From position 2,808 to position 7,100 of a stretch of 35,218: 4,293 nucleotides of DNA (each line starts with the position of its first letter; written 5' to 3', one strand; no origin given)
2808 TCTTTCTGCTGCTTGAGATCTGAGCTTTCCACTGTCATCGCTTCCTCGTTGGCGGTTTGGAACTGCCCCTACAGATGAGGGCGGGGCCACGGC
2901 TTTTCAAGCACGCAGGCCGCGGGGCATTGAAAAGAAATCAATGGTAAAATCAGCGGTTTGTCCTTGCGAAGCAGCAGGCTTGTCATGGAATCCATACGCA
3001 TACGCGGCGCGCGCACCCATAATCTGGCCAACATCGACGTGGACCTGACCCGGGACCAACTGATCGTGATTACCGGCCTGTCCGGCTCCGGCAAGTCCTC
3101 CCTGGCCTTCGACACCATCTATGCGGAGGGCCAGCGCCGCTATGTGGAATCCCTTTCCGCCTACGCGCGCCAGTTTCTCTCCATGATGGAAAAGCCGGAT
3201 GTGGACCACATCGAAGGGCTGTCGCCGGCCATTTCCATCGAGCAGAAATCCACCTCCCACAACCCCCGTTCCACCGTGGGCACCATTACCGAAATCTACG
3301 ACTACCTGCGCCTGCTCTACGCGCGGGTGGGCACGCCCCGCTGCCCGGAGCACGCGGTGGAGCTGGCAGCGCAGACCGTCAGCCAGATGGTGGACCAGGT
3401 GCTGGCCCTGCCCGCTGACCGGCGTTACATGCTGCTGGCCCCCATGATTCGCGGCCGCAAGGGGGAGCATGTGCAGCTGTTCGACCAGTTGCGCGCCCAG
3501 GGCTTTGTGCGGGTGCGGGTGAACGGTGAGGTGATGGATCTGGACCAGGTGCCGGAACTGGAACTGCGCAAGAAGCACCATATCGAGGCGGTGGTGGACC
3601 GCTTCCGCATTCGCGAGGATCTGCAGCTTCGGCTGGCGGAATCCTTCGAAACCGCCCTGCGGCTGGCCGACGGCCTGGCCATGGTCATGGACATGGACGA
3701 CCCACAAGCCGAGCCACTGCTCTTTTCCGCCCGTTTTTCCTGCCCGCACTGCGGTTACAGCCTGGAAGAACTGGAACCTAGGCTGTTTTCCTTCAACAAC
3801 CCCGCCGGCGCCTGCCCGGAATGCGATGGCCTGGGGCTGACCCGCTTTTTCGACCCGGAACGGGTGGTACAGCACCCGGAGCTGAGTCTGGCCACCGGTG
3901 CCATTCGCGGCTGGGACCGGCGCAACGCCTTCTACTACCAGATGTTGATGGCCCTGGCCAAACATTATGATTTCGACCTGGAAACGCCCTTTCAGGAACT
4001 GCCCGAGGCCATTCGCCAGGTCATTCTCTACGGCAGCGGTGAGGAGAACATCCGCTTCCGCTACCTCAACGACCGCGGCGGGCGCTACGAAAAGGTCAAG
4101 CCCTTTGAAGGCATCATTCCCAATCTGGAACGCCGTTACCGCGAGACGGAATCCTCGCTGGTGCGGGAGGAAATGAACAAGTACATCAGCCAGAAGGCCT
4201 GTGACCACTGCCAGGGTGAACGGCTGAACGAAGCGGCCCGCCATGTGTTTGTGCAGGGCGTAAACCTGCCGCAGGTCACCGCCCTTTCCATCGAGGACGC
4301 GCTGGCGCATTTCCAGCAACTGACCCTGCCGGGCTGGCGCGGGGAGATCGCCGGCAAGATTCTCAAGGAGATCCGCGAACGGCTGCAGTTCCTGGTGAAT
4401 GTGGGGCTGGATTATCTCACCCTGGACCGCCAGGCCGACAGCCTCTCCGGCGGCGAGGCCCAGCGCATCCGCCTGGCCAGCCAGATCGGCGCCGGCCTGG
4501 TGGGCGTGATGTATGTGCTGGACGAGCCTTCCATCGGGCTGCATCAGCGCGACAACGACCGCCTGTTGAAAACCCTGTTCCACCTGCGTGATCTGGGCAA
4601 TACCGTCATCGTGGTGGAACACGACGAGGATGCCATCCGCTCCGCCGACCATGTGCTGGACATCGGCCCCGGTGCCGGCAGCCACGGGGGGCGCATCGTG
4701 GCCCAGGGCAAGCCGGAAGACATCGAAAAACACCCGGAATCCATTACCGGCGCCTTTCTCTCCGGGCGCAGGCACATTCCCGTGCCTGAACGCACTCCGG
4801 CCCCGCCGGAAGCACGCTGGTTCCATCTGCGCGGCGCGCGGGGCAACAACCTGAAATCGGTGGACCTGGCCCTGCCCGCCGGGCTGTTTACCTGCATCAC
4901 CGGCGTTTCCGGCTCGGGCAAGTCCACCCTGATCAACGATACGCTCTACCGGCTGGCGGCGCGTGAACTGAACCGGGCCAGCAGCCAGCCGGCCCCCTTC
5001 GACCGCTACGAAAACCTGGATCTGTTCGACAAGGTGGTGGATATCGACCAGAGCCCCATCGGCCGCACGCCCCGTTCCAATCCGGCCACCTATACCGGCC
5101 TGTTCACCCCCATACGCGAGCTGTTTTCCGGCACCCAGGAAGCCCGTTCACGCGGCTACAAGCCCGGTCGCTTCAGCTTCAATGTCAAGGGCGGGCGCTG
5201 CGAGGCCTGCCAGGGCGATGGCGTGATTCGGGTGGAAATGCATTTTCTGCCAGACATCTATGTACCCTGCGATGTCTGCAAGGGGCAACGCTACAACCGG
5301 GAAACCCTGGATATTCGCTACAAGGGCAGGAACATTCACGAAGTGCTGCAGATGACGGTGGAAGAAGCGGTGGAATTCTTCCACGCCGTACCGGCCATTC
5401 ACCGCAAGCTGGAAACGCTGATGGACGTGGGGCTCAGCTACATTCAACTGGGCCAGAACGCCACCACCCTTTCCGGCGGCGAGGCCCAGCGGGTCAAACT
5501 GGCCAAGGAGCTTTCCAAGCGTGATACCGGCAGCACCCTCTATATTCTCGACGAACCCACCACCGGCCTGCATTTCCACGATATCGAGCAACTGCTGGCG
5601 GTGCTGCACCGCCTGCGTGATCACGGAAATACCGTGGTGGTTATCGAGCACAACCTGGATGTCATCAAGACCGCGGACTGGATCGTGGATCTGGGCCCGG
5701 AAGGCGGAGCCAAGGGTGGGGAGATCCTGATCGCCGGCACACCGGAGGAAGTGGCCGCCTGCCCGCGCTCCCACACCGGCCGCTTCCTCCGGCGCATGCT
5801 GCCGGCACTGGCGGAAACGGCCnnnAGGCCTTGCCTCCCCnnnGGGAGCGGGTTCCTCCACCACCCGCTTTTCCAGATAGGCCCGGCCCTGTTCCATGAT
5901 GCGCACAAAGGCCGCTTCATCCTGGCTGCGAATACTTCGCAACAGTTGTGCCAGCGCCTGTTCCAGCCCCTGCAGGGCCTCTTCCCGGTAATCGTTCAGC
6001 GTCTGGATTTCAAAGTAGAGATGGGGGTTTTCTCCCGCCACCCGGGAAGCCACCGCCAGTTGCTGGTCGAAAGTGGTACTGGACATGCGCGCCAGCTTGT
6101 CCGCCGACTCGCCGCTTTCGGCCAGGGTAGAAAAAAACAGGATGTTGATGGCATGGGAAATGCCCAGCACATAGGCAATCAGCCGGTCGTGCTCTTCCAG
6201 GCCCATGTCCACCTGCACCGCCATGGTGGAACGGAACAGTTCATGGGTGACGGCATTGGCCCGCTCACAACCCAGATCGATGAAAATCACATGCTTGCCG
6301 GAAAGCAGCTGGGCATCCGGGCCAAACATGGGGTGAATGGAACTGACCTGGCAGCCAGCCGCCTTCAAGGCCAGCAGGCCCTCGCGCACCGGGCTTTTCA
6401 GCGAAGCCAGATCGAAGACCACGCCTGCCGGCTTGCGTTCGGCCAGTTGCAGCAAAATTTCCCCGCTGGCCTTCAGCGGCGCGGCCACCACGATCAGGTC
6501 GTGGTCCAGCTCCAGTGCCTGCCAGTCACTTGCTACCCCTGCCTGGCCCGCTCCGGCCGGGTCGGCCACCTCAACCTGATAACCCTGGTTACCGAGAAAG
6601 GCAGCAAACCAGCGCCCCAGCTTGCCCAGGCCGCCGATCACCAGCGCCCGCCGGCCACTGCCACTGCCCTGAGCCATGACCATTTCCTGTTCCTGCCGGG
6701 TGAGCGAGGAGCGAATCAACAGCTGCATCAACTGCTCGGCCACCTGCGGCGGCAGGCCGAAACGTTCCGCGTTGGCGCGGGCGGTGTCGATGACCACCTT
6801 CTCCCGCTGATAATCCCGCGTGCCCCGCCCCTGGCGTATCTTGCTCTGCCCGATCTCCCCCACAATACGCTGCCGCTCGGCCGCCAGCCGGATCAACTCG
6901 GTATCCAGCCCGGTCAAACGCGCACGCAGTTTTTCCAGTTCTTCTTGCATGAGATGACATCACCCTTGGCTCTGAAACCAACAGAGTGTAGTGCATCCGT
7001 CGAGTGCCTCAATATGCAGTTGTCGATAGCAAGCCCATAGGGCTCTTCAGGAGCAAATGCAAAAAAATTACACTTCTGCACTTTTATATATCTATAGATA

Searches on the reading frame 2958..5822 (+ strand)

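Call 95: search_protein_families(library=pfam, proteins=[window:2958-5822:+], max_evalue=0.00001)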
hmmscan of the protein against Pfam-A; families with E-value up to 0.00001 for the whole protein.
window:2958-5822:+ (955 aa): 10 families
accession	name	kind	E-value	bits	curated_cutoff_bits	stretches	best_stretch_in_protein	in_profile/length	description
PF17755.6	UvrA_DNA-bind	-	9.4e-42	142.2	23.2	1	299-408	1-110/110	UvrA DNA-binding domain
PF17760.6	UvrA_inter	-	2.6e-37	127.5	23.3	1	139-246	1-108/109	UvrA interaction domain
PF00005.33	ABC_tran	-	4.5e-21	76.3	25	0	797-869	72-137/137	ABC transporter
PF02463.25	SMC_N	-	6.6e-11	42.5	40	0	834-911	133-210/220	RecF/RecN/SMC N terminal domain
PF13555.12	AAA_29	-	3.2e-08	33.6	27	0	641-675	22-58/61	P-loop containing region of AAA domain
PF13191.12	AAA_16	-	2.8e-07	31.6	32.6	0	33-76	24-72/167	AAA ATPase domain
PF13476.12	AAA_23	-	5.5e-07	30.9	27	0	12-49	1-35/201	AAA domain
PF20703.3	nSTAND1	-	4.7e-06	26.9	27.1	0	19-91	19-87/379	Novel STAND NTPase 1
PF13304.12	AAA_21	-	6.1e-06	26.9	27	0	845-886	244-286/304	AAA domain, putative AbiEii toxin, Type IV TA system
PF03193.22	RsgA_GTPase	-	8.5e-06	26.1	30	0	628-664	93-128/174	RsgA GTPase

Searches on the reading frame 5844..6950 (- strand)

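Call 95: search_protein_families(library=pfam, proteins=[window:5844-6950:-], max_evalue=0.00001)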
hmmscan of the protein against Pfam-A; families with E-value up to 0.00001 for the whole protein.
window:5844-6950:- (369 aa): 3 families
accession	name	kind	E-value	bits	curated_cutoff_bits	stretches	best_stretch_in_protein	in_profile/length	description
PF01817.26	CM_2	-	3.8e-15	56.3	27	1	8-87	1-80/80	Chorismate mutase type II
PF20463.3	PDH_C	-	6.3e-14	52.6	22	1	252-354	3-102/102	Prephenate dehydrogenase, dimerization domain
PF02153.23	PDH_N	-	5.2e-06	26.5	26.5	1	148-225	44-129/154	Prephenate dehydrogenase, nucleotide-binding domain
